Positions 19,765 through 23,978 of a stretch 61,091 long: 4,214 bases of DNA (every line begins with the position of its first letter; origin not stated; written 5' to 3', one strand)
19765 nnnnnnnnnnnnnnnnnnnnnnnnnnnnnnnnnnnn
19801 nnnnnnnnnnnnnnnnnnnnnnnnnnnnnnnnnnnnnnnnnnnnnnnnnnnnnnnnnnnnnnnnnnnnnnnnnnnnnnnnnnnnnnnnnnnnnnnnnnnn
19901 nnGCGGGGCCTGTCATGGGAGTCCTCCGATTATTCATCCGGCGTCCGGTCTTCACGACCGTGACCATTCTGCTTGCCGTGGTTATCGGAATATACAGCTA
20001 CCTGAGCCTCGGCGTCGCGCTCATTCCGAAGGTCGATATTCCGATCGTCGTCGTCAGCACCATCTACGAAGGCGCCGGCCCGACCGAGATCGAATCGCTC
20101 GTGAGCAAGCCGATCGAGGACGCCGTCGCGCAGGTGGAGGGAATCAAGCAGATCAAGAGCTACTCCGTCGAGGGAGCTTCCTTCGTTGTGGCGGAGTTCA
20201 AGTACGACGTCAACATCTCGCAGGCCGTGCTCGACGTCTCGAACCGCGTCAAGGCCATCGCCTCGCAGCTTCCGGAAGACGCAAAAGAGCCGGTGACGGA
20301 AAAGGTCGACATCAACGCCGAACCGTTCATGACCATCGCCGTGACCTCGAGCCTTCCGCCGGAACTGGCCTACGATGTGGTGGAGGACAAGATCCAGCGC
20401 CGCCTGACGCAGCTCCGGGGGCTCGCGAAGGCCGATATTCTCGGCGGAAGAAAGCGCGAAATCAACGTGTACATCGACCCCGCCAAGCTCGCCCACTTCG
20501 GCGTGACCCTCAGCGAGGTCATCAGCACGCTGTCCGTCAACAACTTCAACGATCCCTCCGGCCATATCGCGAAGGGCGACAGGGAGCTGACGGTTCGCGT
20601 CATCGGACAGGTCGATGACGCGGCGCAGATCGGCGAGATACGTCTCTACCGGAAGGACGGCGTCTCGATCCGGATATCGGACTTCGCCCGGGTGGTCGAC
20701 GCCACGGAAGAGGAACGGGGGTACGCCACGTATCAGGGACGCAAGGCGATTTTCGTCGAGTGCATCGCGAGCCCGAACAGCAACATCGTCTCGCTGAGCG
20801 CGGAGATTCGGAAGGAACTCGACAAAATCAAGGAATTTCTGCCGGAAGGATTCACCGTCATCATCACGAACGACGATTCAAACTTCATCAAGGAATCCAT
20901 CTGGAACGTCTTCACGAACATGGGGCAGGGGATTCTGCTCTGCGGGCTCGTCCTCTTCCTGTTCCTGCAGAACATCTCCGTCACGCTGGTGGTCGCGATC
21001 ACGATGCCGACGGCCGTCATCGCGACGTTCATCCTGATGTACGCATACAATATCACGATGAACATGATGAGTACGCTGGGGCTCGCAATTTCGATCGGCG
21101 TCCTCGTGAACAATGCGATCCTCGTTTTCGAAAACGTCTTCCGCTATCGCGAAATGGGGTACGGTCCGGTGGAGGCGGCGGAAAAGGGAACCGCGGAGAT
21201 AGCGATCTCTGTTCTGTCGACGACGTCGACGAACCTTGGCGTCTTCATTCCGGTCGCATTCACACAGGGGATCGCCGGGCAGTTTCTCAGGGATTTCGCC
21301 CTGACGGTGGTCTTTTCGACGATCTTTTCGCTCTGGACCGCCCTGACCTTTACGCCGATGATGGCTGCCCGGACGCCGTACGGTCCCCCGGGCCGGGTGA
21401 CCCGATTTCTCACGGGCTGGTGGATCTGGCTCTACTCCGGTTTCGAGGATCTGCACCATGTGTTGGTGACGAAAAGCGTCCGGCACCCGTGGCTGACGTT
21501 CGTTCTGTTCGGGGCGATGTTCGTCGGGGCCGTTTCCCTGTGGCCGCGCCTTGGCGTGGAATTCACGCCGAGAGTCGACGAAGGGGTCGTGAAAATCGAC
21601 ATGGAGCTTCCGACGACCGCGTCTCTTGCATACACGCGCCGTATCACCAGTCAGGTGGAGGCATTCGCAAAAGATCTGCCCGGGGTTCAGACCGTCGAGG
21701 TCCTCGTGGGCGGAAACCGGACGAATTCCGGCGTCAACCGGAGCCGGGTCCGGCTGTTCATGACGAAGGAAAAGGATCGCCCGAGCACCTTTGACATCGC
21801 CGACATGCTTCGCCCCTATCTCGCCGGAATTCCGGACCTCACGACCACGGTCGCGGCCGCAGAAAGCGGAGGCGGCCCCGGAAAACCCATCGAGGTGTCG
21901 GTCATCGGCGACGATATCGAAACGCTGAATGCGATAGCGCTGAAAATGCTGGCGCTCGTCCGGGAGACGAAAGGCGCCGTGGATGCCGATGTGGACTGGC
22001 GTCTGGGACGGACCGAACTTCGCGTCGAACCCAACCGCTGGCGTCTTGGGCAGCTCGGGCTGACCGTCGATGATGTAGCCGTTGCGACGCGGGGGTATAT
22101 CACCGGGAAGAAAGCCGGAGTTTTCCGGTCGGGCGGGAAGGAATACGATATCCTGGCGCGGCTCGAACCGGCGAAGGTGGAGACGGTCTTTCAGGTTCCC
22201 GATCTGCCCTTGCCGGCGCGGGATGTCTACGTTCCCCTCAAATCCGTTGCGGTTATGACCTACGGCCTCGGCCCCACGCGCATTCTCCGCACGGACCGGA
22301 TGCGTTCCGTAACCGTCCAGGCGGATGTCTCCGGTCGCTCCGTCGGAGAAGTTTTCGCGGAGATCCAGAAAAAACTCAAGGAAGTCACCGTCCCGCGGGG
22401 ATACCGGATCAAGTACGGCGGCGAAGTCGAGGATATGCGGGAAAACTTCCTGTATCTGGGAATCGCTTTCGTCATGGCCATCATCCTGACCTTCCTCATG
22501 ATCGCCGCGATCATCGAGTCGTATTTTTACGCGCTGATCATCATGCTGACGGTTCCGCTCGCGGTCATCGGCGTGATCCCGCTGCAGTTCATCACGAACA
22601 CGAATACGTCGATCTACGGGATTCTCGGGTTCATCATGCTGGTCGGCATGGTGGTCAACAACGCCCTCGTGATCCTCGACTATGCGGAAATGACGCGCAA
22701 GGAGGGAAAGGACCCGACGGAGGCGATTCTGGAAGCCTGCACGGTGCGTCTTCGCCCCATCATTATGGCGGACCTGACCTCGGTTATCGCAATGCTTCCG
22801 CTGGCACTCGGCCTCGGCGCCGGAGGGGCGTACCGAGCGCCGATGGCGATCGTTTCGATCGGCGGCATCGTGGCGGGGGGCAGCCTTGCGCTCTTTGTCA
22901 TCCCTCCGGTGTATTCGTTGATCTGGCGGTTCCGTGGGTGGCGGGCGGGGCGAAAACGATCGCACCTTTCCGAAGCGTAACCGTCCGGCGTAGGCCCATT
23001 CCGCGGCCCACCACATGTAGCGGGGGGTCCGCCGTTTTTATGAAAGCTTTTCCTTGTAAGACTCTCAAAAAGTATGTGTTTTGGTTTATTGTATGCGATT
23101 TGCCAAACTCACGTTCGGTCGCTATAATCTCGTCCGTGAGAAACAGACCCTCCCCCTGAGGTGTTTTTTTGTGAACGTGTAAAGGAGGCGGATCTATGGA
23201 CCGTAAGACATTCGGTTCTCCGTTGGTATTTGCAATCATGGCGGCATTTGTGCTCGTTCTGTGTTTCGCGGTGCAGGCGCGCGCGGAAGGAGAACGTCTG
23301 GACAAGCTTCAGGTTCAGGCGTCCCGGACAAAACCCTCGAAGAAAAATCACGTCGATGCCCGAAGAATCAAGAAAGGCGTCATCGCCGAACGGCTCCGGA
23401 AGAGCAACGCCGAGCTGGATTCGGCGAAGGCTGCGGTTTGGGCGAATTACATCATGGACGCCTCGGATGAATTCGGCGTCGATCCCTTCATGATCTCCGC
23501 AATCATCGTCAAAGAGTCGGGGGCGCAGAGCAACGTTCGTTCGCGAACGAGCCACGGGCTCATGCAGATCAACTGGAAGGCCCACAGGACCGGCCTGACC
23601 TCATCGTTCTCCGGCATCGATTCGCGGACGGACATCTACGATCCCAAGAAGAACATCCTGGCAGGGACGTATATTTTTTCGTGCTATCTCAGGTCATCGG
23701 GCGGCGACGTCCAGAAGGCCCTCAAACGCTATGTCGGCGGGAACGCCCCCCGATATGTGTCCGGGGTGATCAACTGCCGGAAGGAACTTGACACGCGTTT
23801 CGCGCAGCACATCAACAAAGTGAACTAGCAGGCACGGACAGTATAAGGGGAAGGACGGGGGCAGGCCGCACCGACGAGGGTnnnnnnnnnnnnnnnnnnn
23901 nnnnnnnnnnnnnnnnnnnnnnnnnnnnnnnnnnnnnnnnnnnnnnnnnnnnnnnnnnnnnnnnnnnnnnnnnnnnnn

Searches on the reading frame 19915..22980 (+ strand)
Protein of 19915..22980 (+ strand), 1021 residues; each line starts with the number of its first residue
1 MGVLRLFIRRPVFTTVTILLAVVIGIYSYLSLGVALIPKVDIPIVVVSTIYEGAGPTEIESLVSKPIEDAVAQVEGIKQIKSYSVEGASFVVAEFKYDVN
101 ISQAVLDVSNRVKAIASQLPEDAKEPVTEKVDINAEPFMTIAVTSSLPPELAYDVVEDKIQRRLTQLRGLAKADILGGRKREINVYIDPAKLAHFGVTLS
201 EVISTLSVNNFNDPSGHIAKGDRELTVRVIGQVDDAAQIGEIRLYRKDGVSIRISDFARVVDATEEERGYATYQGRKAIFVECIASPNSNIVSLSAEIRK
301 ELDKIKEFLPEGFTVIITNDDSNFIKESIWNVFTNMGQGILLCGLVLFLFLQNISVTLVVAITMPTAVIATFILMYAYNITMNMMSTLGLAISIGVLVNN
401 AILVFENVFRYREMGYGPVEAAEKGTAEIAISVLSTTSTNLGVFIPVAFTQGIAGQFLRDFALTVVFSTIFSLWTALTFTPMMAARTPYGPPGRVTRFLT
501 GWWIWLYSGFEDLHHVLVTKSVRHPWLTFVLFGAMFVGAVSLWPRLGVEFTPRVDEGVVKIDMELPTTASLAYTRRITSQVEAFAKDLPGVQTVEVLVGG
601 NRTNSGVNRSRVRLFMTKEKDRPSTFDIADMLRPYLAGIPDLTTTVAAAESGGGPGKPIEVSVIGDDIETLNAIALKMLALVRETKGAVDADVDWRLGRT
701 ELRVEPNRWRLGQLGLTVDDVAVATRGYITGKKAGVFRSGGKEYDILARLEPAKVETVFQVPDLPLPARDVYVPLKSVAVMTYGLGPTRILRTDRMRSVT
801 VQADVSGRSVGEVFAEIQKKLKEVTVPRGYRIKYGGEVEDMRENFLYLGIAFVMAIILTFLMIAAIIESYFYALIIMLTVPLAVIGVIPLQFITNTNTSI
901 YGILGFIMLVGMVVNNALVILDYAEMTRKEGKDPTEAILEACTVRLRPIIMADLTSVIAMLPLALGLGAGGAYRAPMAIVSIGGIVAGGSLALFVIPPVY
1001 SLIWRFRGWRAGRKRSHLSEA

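Call 39: search_protein_families(library=pfam, proteins=[window:19915-22980:+], max_evalue=0.00001)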
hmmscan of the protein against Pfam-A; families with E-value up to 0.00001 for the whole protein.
window:19915-22980:+ (1021 aa): 1 family
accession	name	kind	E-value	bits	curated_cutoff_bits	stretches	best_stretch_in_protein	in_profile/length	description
PF00873.25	ACR_tran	-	7.4e-230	765.9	28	1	4-1003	2-1020/1021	AcrB/AcrD/AcrF family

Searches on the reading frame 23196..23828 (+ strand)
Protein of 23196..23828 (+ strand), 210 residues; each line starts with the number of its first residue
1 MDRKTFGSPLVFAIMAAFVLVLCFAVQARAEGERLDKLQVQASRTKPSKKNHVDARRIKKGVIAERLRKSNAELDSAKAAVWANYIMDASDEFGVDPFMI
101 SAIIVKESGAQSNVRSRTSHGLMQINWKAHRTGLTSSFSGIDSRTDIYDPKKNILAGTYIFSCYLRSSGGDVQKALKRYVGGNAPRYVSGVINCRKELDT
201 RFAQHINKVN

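Call 39: search_protein_families(library=pfam, proteins=[window:23196-23828:+], max_evalue=0.00001)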
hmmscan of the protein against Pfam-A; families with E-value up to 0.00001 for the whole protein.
window:23196-23828:+ (210 aa): 1 family
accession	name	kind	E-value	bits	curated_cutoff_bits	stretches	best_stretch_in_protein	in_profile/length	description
PF01464.25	SLT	-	1.1e-13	51.2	21.3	1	85-184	2-99/117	Transglycosylase SLT domain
